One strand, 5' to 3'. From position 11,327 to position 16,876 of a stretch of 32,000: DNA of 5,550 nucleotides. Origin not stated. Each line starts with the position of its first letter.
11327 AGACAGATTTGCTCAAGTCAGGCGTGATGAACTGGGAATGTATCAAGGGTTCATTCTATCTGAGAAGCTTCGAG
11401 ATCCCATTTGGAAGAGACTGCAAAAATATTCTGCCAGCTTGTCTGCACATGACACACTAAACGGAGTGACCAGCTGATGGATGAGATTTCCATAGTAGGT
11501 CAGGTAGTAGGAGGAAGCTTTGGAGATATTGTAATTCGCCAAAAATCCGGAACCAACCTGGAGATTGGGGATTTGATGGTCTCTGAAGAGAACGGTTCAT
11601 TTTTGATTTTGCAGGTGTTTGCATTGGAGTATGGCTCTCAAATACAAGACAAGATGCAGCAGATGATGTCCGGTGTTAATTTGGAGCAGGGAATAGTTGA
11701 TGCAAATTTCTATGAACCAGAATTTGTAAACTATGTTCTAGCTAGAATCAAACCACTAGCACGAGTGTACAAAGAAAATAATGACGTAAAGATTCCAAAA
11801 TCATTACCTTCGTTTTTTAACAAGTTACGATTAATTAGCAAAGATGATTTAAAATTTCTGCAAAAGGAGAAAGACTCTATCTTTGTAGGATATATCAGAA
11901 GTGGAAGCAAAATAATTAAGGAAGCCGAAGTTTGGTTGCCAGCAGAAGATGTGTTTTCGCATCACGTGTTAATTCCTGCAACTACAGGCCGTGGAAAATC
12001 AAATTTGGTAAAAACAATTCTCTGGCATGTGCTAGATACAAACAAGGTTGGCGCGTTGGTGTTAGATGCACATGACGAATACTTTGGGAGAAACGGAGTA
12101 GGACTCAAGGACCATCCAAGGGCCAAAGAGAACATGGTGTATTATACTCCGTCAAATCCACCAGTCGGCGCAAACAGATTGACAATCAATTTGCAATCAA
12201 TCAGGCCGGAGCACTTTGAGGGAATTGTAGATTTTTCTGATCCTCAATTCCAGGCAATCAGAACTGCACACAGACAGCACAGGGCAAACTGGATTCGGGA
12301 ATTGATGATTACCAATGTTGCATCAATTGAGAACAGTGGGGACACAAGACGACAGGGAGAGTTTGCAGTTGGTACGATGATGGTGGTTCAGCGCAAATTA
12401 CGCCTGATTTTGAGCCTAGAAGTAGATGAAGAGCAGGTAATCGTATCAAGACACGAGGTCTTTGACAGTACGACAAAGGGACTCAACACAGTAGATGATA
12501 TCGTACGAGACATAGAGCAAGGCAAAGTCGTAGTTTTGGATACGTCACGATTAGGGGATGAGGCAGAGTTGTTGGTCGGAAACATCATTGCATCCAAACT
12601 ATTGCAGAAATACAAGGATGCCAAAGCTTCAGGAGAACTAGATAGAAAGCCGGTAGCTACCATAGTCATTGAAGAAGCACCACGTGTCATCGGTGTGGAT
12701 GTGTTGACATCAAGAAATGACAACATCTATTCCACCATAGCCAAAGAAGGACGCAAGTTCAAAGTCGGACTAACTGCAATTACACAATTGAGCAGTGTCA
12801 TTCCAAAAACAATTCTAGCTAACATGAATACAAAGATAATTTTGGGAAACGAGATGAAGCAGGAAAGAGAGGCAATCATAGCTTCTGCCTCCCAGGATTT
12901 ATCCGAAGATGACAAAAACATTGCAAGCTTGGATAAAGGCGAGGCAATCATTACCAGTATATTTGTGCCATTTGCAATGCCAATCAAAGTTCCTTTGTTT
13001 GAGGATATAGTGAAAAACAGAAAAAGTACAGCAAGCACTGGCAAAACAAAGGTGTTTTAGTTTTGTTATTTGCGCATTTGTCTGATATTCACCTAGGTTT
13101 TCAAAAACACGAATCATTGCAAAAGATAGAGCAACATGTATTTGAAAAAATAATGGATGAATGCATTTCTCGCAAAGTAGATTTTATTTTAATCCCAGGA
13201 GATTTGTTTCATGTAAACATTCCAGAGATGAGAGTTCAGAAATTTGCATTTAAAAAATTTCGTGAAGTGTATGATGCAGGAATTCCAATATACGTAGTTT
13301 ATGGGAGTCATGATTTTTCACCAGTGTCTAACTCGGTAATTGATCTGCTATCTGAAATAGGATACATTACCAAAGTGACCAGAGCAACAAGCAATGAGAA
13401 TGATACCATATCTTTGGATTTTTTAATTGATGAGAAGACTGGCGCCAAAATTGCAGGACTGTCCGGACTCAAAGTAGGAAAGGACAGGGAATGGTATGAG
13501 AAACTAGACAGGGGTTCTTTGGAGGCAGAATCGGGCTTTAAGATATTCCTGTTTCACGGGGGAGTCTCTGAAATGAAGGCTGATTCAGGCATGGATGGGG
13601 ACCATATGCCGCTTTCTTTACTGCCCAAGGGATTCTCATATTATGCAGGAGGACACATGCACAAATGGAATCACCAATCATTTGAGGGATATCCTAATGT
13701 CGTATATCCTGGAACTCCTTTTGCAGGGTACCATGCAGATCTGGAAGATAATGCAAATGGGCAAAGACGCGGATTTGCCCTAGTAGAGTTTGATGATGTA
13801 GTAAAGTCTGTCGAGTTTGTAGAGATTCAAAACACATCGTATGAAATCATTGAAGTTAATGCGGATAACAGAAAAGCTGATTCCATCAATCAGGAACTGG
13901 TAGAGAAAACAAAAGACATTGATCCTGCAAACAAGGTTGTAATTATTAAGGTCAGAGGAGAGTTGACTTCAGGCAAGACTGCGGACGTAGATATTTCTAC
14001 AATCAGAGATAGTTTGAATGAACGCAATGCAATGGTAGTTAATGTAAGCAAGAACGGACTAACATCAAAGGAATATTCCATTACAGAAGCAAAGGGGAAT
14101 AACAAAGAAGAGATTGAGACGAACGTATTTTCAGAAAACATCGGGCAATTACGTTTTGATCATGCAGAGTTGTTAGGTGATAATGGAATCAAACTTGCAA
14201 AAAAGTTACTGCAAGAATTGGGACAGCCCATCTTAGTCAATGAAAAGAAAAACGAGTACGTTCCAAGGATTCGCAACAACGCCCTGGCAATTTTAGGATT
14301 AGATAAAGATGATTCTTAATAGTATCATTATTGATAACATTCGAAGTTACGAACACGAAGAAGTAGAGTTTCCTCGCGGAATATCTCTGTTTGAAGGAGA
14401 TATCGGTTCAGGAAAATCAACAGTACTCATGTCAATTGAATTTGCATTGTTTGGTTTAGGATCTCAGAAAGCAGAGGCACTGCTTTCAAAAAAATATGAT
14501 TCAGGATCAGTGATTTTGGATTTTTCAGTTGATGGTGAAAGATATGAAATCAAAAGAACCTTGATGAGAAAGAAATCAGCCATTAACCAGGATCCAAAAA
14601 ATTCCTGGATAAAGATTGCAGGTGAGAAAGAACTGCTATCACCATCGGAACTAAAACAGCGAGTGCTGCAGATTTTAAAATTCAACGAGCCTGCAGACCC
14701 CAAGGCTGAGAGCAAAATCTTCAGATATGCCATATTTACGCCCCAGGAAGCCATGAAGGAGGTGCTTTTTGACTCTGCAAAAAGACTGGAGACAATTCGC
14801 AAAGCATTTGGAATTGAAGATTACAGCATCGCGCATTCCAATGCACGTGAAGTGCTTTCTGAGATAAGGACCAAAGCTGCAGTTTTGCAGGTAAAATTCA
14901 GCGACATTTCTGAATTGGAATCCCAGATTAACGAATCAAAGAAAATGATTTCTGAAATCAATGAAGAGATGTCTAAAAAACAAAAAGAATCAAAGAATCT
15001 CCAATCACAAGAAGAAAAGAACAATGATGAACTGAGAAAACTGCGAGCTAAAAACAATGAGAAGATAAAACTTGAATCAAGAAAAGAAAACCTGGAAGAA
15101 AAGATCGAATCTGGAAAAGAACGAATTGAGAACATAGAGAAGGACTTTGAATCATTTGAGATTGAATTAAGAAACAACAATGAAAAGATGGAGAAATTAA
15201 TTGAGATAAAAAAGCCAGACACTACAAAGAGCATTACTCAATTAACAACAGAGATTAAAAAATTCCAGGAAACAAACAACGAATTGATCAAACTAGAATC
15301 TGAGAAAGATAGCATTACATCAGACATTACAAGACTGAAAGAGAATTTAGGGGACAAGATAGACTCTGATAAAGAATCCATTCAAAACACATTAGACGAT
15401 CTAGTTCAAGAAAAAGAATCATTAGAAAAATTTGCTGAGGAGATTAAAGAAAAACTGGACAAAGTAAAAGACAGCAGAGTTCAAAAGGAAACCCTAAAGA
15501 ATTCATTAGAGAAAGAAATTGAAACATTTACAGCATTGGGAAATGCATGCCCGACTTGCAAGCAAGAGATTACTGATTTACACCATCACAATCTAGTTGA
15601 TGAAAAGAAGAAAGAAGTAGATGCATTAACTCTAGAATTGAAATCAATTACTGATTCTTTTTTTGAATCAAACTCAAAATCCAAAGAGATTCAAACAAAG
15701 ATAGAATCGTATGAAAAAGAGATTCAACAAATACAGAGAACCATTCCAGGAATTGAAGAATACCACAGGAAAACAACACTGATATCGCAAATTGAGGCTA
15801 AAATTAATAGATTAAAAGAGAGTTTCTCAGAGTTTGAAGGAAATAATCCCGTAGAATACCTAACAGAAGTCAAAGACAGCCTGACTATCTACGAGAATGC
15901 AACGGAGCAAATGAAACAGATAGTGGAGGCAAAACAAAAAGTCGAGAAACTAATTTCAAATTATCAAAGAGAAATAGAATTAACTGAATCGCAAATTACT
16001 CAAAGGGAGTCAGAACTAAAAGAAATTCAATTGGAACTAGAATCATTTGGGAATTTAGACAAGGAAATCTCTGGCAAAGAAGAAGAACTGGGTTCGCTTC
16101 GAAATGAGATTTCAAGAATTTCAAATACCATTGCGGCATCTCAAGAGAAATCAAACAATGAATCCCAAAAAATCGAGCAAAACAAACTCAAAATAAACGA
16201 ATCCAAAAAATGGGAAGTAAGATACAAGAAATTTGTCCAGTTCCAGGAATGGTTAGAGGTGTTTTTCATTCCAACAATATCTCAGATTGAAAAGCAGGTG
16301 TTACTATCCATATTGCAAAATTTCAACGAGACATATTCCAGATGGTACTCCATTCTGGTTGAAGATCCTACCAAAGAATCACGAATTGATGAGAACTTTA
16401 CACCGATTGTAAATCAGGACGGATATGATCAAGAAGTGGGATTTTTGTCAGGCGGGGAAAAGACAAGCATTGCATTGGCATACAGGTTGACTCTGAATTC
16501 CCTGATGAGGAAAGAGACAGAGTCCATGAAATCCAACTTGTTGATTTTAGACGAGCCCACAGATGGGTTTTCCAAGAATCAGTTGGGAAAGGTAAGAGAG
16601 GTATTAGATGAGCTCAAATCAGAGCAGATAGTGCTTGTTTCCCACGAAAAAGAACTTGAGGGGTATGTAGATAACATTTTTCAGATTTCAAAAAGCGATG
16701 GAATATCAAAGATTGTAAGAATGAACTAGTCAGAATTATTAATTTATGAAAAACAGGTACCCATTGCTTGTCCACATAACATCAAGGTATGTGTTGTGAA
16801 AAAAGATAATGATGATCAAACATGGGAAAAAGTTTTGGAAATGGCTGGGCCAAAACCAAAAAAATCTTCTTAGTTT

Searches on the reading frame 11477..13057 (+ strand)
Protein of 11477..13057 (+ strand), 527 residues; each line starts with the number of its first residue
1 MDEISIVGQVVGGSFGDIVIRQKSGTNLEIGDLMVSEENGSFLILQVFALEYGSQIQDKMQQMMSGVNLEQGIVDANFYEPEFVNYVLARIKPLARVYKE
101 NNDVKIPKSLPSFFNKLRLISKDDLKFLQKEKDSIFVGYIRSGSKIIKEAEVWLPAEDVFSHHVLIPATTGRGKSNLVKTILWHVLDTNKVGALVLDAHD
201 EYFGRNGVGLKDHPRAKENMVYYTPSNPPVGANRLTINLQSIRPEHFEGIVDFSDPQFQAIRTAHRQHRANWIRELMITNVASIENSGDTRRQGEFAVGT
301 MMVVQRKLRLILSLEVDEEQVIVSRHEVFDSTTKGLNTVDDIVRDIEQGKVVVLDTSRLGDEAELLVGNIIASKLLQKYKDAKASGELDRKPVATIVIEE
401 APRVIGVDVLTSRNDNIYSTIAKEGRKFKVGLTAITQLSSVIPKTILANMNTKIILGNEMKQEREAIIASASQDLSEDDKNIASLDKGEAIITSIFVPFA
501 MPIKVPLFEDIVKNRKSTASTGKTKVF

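Call 8: search_protein_families(library=pfam, proteins=[window:11477-13057:+], max_evalue=0.001)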
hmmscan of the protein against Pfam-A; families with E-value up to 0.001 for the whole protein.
window:11477-13057:+ (527 aa): 1 family
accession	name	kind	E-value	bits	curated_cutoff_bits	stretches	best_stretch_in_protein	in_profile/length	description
PF01935.23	DUF87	-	7.5e-26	92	23.2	1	145-373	11-218/220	Helicase HerA, central domain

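Call 9: search_protein_families(library=padloc, proteins=[window:11477-13057:+], max_evalue=0.001)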
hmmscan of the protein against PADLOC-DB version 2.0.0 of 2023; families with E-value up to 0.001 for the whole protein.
window:11477-13057:+ (527 aa): 14 families
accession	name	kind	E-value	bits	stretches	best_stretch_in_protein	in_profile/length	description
PDLC04105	HerA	-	8.1e-24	82.1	2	327-505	355-533/576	-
PDLC04140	mad8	-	3e-19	67.7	1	161-518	27-310/314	mads_8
PDLC04103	HerA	-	1.3e-16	58.1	2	328-505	375-556/579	-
PDLC04102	HerA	-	3.2e-16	56.8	1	345-505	461-619/654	-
PDLC04100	HerA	-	2.5e-15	54.2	1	375-504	422-554/580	-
PDLC01055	HerA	-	5.4e-15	53.2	2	100-202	98-199/532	Type III coevolved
PDLC02185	HerA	-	3.8e-14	50.3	1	389-503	442-559/585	-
PDLC04097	HerA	-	3.2e-11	40.6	2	351-507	434-592/618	-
PDLC04098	HerA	-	2e-10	37.8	1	346-455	481-596/686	-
PDLC04106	HerA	-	5.6e-10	36.4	1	348-505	468-626/667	-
PDLC04104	HerA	-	3.4e-08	30.6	1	387-504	215-337/379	-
PDLC02188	HerA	-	4.3e-07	27.1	1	395-498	430-537/578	-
PDLC04107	HerA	-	0.00051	17.2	0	149-203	157-211/306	-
PDLC04099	HerA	-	0.00055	17.3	0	148-202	156-210/214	-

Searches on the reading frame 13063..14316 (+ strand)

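Call 8: search_protein_families(library=pfam, proteins=[window:13063-14316:+], max_evalue=0.001)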
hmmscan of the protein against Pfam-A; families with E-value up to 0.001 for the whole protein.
window:13063-14316:+ (418 aa): 2 families
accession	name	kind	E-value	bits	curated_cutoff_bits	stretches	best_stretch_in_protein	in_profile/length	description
PF00149.33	Metallophos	-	1.5e-14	55.3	21.5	1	1-201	1-190/191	Calcineurin-like phosphoesterase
PF12850.12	Metallophos_2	-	8.4e-07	29.6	27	1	1-222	1-138/154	Calcineurin-like phosphoesterase superfamily domain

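Call 9: search_protein_families(library=padloc, proteins=[window:13063-14316:+], max_evalue=0.001)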
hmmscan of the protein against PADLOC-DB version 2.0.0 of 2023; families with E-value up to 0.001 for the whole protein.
window:13063-14316:+ (418 aa): 0 families

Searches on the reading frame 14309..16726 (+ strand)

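Call 8: search_protein_families(library=pfam, proteins=[window:14309-16726:+], max_evalue=0.001)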
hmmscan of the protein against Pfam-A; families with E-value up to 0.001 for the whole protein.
window:14309-16726:+ (806 aa): 4 families
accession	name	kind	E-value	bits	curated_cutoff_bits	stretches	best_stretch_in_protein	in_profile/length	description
PF13476.12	AAA_23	-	2.1e-11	45.3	27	1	5-267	1-194/201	AAA domain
PF02463.25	SMC_N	-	5.7e-06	26.4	40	1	3-75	2-86/220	RecF/RecN/SMC N terminal domain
PF04108.17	ATG17_like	-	4e-05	23.7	43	0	535-680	111-203/355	Autophagy protein ATG17-like domain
PF13558.12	SbcC_Walker_B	-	0.00035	21.2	27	1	706-767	26-89/90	SbcC/RAD50-like, Walker B motif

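Call 9: search_protein_families(library=padloc, proteins=[window:14309-16726:+], max_evalue=0.001)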
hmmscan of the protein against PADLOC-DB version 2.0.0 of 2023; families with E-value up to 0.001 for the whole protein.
window:14309-16726:+ (806 aa): 32 families (the best 25 are shown)
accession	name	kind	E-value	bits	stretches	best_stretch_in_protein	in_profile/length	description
PDLC03859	LmuB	-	1.8e-31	108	2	1-517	3-492/611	-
PDLC04135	mad3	-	4e-20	70.7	2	449-804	66-349/374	mads_3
PDLC03863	LmuB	-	4e-18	63.4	2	295-509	209-417/610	-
PDLC03862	LmuB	-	5.6e-13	46.1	2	18-93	22-94/643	-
PDLC03860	LmuB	-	5.8e-12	42.9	2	4-281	7-281/565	-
PDLC00551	JetC2|JetC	-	7.4e-12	42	3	398-677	744-1013/1365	DUF3584 domain; MukB-like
PDLC03865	LmuB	-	5.8e-10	36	1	311-664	396-782/1007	-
PDLC02747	PbeC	-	3.4e-09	34.1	1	500-783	362-631/632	PbeC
PDLC03868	LmuB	-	4.8e-08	29.8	1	147-634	248-724/1035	-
PDLC02756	PbeC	-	1.1e-07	29.3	1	1-52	1-60/643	PbeC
PDLC03867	LmuB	-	2.4e-07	27.6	2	412-479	319-386/605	-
PDLC02668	DndD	-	3.8e-07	27.5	1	1-56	1-63/659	DndD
PDLC00519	JetC1|JetC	-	7e-07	25.8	1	195-405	267-469/1097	DUF3584 domain; MukB-like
PDLC02725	PbeC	-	9.9e-07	25.7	1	278-579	220-506/646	PbeC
PDLC02741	PbeC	-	1.1e-06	25.4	0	526-789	364-628/644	PbeC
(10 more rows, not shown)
